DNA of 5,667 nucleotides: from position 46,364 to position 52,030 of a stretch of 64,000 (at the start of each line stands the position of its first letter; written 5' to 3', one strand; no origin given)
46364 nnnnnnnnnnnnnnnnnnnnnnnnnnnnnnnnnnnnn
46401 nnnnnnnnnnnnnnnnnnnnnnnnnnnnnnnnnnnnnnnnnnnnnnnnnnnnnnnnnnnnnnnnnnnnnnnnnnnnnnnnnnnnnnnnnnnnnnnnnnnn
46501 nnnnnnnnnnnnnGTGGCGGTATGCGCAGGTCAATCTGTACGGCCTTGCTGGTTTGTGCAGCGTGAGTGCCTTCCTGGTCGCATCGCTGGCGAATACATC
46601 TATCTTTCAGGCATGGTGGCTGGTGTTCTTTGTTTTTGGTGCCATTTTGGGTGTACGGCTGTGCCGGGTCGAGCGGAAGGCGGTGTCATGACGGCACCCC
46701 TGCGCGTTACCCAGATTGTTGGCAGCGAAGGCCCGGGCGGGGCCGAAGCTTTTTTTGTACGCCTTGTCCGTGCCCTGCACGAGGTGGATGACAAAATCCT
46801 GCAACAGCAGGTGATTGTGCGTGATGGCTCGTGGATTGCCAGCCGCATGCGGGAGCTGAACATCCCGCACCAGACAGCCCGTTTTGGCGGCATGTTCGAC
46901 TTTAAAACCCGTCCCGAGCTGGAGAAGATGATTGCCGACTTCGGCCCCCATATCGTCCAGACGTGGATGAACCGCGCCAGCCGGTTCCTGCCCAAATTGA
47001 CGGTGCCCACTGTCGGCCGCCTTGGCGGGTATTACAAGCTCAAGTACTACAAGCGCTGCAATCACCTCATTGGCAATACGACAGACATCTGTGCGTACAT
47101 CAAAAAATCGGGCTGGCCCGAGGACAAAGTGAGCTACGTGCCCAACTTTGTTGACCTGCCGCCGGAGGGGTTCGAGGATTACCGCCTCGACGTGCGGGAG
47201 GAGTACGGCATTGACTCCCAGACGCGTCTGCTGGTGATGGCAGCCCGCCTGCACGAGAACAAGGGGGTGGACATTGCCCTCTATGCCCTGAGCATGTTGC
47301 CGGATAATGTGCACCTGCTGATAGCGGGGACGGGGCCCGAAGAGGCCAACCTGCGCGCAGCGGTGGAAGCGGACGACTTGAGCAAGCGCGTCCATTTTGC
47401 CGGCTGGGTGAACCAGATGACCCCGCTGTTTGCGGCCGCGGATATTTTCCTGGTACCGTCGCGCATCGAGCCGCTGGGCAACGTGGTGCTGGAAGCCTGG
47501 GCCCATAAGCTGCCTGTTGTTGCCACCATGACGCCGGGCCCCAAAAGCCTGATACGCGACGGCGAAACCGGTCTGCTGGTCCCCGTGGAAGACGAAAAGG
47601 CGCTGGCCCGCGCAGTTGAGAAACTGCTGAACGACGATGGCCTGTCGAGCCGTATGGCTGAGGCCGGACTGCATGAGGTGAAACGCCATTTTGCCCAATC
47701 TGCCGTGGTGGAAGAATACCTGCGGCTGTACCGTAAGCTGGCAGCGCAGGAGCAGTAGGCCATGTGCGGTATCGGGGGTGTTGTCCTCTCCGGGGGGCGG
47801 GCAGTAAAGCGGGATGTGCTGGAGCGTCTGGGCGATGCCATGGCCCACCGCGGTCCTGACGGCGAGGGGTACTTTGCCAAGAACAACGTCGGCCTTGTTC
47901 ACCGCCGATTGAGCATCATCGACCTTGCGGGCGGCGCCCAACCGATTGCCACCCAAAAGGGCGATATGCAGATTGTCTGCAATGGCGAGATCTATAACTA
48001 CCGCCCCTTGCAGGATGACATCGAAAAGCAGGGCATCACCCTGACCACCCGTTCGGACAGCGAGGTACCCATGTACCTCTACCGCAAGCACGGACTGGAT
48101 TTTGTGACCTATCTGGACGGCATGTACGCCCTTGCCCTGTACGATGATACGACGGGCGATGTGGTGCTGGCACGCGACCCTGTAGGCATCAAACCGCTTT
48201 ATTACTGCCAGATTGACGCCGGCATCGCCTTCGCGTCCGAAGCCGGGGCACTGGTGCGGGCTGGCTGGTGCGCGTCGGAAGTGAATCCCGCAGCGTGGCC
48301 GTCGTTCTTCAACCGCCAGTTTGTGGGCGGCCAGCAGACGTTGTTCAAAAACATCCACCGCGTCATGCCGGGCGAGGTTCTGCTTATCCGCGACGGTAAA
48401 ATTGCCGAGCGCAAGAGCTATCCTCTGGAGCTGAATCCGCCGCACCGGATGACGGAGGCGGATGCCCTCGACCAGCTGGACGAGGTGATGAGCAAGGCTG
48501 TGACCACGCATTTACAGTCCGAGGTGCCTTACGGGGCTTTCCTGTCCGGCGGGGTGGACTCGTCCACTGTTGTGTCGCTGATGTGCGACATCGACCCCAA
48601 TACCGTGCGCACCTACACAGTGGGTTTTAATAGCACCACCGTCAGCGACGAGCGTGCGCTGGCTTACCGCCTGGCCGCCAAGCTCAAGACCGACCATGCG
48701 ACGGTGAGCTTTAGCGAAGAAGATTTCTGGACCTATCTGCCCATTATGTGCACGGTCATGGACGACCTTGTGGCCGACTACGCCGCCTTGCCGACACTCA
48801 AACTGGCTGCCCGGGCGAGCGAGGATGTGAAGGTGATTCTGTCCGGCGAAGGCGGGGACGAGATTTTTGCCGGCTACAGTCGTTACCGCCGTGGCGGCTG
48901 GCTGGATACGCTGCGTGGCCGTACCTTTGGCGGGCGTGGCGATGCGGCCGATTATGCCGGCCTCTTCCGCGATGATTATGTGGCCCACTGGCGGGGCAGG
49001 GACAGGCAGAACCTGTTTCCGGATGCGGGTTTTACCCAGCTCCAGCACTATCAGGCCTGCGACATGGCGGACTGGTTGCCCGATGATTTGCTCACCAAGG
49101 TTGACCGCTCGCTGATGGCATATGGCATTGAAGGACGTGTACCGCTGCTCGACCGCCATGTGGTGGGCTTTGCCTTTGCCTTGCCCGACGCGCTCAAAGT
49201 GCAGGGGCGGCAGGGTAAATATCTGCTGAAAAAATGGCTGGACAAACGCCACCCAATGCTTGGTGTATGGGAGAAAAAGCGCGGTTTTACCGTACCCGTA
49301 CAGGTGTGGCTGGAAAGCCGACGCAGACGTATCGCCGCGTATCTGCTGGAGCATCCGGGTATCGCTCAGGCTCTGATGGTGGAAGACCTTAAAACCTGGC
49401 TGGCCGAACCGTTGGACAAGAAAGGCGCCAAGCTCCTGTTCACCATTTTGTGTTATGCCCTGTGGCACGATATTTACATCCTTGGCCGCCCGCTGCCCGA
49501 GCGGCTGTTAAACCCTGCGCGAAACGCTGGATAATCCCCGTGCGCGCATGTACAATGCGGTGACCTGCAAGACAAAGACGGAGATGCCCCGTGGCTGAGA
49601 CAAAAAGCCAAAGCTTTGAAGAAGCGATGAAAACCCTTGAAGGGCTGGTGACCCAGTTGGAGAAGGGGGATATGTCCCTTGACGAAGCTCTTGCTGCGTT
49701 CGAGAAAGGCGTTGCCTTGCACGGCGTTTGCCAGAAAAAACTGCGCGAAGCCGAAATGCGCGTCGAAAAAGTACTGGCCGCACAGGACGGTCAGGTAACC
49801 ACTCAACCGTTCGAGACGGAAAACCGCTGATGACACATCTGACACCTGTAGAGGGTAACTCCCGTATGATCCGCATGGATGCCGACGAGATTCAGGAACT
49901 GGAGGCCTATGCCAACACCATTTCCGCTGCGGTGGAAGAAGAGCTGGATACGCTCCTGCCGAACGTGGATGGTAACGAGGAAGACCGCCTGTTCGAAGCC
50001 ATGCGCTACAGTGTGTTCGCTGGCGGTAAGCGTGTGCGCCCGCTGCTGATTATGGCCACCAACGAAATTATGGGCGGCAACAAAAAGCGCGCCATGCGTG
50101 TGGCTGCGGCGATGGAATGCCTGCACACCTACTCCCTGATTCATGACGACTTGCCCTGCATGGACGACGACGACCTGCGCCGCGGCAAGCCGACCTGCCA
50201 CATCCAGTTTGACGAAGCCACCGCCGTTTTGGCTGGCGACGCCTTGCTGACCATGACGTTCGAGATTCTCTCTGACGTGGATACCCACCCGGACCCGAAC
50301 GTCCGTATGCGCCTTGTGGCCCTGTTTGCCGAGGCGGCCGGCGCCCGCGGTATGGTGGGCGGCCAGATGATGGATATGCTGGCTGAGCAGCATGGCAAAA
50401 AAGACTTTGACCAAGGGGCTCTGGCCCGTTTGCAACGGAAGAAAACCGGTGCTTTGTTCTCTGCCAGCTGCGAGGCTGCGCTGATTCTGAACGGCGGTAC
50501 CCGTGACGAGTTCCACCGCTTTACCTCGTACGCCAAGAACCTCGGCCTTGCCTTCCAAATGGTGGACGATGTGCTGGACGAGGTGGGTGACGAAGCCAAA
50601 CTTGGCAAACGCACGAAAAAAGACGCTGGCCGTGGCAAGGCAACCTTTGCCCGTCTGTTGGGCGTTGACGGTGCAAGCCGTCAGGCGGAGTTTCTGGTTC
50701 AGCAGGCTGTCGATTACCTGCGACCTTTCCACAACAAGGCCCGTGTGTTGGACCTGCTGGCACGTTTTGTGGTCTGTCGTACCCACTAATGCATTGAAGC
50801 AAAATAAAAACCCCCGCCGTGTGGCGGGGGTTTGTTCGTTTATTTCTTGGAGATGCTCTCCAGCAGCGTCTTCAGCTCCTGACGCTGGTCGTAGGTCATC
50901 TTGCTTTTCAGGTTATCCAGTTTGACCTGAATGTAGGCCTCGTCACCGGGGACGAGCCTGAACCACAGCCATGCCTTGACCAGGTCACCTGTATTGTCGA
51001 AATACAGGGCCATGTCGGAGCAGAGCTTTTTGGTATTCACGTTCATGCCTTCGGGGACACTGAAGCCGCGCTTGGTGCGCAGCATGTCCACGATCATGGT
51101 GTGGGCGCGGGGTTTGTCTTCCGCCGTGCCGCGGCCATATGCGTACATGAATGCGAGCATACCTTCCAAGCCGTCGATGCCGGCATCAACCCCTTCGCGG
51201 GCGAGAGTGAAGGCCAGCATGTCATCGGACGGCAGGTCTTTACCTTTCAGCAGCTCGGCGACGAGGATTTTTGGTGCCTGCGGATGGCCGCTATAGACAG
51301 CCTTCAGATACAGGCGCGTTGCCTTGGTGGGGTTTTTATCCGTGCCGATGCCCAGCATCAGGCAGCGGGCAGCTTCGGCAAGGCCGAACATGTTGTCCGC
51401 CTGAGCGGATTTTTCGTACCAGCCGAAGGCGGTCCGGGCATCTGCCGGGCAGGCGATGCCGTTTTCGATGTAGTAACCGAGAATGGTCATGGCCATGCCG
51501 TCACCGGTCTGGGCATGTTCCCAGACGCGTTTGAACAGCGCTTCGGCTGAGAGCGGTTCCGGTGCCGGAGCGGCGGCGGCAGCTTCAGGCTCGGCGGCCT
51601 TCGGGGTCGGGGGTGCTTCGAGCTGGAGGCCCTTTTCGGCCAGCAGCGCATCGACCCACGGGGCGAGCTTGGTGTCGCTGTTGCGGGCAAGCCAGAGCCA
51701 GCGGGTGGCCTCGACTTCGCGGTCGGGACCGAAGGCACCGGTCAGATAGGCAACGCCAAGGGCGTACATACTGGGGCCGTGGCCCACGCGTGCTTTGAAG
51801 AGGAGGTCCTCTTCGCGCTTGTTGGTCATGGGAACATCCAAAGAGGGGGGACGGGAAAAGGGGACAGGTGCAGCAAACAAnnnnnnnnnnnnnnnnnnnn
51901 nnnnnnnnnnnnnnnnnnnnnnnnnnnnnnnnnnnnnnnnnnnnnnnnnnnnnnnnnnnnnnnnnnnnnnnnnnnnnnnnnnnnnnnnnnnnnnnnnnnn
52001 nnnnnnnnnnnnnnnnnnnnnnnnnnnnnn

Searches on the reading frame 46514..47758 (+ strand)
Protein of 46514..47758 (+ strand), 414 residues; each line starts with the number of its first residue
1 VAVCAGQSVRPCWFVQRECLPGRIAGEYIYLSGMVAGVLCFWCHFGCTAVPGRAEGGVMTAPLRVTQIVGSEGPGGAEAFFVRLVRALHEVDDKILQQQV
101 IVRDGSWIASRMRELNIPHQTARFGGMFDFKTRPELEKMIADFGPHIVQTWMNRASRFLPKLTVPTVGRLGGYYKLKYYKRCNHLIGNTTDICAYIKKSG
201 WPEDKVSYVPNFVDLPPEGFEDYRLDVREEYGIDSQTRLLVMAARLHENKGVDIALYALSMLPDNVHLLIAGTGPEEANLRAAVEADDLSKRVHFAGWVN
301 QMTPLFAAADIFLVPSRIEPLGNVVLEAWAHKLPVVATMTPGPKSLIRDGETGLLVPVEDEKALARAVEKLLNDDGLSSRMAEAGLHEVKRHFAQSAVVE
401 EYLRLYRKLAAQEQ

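Call 51: search_protein_families(library=pfam, max_evalue=0.00001, proteins=[window:46514-47758:+])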
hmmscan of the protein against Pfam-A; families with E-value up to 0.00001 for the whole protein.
window:46514-47758:+ (414 aa): 4 families
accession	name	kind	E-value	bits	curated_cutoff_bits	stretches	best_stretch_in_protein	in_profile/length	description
PF00534.26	Glycos_transf_1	-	1.3e-37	129.4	26.4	1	227-385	5-169/172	Glycosyl transferases group 1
PF13692.12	Glyco_trans_1_4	-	2.3e-37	128.9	27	1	239-374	3-142/142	Glycosyl transferases group 1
PF20706.3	GT4-conflict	-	1.9e-08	34.2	26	1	237-383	197-366/385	Family 4 Glycosyltransferase in conflict systems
PF13524.12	Glyco_trans_1_2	-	2.2e-07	31.4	25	1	266-403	15-143/144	Glycosyl transferase-like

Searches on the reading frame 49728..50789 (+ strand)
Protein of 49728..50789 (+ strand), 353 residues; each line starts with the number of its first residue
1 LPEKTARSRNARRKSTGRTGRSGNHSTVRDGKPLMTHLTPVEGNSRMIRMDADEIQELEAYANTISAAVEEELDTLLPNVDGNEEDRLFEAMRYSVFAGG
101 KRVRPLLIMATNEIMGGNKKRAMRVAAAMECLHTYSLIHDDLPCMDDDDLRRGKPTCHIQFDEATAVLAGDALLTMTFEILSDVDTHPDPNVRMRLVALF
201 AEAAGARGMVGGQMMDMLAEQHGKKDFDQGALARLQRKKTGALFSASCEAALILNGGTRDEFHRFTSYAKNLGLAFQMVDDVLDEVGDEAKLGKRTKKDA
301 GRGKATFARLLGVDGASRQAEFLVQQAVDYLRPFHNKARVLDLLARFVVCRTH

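Call 52: search_protein_families(library=pfam, max_evalue=0.00001, proteins=[window:49728-50789:+])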
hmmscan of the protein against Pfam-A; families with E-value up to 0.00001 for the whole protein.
window:49728-50789:+ (353 aa): 1 family
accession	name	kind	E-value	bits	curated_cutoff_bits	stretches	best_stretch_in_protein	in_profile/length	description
PF00348.22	polyprenyl_synt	-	4.5e-59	200.1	27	1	87-321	3-227/251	Polyprenyl synthetase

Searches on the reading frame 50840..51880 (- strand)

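Call 52: search_protein_families(library=pfam, max_evalue=0.00001, proteins=[window:50840-51880:-])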
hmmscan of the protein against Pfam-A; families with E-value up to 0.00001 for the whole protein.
window:50840-51880:- (346 aa): 1 family
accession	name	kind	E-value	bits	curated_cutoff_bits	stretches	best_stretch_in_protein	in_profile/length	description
PF08238.18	Sel1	-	1e-15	58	30.7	0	129-163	2-36/36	Sel1 repeat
